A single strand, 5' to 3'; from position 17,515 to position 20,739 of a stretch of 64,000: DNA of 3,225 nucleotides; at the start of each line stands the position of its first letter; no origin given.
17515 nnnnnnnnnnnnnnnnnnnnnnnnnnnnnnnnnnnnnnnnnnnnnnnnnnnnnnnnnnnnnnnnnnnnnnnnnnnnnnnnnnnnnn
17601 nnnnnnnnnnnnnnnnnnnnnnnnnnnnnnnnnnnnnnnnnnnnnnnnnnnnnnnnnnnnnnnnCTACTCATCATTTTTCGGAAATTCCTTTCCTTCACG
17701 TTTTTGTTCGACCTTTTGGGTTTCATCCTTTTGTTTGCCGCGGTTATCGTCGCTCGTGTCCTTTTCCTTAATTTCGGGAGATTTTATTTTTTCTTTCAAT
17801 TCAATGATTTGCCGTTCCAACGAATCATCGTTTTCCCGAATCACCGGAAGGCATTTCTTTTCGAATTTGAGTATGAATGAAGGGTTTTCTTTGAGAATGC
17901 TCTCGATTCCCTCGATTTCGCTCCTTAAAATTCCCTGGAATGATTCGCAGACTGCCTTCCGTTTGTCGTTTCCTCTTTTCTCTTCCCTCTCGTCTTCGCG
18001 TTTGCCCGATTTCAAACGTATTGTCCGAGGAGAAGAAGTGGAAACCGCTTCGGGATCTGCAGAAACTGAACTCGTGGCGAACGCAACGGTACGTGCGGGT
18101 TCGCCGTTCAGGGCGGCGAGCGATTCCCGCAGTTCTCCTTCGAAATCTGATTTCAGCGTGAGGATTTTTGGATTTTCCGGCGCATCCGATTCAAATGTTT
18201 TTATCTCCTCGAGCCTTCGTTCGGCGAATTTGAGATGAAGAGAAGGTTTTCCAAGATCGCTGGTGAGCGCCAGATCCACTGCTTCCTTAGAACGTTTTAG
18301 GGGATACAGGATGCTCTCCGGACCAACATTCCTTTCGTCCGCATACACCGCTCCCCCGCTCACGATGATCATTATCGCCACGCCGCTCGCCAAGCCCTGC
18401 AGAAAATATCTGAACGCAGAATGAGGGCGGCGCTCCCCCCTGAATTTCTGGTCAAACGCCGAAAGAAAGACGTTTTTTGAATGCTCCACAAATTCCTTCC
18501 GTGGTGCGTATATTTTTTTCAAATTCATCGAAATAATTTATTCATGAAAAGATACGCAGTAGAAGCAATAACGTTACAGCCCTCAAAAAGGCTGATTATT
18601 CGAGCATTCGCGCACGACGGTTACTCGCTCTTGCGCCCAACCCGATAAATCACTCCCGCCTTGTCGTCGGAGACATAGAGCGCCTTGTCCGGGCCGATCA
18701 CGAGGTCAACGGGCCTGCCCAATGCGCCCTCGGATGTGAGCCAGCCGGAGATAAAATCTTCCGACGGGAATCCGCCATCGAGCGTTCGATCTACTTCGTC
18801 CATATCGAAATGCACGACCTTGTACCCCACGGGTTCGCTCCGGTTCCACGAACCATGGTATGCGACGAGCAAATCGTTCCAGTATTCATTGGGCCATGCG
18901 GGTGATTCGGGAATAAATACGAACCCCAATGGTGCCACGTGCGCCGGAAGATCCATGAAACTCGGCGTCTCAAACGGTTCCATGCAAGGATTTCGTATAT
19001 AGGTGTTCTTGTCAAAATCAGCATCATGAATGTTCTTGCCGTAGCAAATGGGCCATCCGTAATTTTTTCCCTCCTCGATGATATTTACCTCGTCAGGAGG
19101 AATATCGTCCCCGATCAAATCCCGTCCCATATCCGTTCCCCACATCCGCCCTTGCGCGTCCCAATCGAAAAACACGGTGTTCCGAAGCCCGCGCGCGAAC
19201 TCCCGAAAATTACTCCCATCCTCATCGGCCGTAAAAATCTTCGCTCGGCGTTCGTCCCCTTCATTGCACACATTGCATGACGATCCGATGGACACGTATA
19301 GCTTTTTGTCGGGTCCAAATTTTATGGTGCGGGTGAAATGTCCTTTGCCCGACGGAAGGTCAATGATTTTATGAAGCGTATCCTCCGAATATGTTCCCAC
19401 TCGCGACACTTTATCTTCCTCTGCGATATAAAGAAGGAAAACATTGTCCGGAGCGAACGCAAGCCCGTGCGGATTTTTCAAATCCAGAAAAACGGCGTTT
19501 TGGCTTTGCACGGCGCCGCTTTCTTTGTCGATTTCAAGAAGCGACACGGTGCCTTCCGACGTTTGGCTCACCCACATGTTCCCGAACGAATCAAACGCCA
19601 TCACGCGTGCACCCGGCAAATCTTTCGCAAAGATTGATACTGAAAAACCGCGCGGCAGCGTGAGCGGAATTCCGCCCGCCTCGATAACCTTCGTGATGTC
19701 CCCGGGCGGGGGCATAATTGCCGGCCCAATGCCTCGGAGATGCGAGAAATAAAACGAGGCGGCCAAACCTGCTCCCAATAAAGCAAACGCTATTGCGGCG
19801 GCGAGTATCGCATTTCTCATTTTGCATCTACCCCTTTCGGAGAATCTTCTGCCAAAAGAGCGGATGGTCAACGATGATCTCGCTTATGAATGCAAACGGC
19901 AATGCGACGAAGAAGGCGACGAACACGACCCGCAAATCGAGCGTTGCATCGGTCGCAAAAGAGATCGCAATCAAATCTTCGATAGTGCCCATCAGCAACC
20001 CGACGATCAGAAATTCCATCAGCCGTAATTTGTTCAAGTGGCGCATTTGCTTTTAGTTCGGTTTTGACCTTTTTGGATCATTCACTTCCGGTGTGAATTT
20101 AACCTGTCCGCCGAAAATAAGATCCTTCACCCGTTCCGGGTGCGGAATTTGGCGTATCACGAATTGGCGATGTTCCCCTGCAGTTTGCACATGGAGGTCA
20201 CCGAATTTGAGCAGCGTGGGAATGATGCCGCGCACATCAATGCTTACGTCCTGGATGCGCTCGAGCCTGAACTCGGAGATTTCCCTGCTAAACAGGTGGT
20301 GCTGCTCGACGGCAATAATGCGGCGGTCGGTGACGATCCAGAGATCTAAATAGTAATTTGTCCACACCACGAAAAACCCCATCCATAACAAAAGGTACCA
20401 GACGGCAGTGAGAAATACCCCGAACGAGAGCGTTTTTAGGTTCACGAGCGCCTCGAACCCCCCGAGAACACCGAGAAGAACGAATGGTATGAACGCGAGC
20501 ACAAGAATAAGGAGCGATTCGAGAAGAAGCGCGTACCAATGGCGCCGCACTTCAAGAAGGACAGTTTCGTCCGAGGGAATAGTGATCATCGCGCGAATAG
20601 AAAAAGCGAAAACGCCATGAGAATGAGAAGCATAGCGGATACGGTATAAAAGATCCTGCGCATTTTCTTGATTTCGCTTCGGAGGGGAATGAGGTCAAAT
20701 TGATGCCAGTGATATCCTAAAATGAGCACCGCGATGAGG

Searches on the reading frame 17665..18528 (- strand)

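Call 43: search_protein_families(library=pfam, proteins=[window:17665-18528:-], max_evalue=0.0001)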
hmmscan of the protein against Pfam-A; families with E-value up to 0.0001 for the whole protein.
window:17665-18528:- (287 aa): 1 family
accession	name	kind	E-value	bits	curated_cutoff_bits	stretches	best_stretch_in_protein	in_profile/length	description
PF18915.5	DUF5667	-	2.8e-08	34.5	27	1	68-113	2-48/99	Domain of unknown function (DUF5667)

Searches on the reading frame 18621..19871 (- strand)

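Call 43: search_protein_families(library=pfam, proteins=[window:18621-19871:-], max_evalue=0.0001)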
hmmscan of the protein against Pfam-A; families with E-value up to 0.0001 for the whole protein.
window:18621-19871:- (416 aa): 2 families
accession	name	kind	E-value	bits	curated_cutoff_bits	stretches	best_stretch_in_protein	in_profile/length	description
PF07995.17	GSDH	-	1.8e-14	54.2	25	1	172-322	108-263/332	Glucose / Sorbosone dehydrogenase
PF23500.1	DUF7133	-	2.9e-10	40.5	27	0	324-407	277-351/385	Domain of unknown function (DUF7133)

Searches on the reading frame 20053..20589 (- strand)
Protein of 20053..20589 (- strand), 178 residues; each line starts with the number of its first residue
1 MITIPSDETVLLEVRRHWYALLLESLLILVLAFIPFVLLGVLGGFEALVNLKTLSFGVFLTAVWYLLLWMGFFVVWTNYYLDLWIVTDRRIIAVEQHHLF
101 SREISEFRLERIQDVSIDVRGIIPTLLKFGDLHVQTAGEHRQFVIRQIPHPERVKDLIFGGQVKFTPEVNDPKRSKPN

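Call 43: search_protein_families(library=pfam, proteins=[window:20053-20589:-], max_evalue=0.0001)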
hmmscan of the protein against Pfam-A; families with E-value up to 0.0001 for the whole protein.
window:20053-20589:- (178 aa): 1 family
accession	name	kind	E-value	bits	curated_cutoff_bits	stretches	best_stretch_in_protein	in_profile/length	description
PF03703.20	bPH_2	-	4.9e-10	40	22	1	84-158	6-78/78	Bacterial PH domain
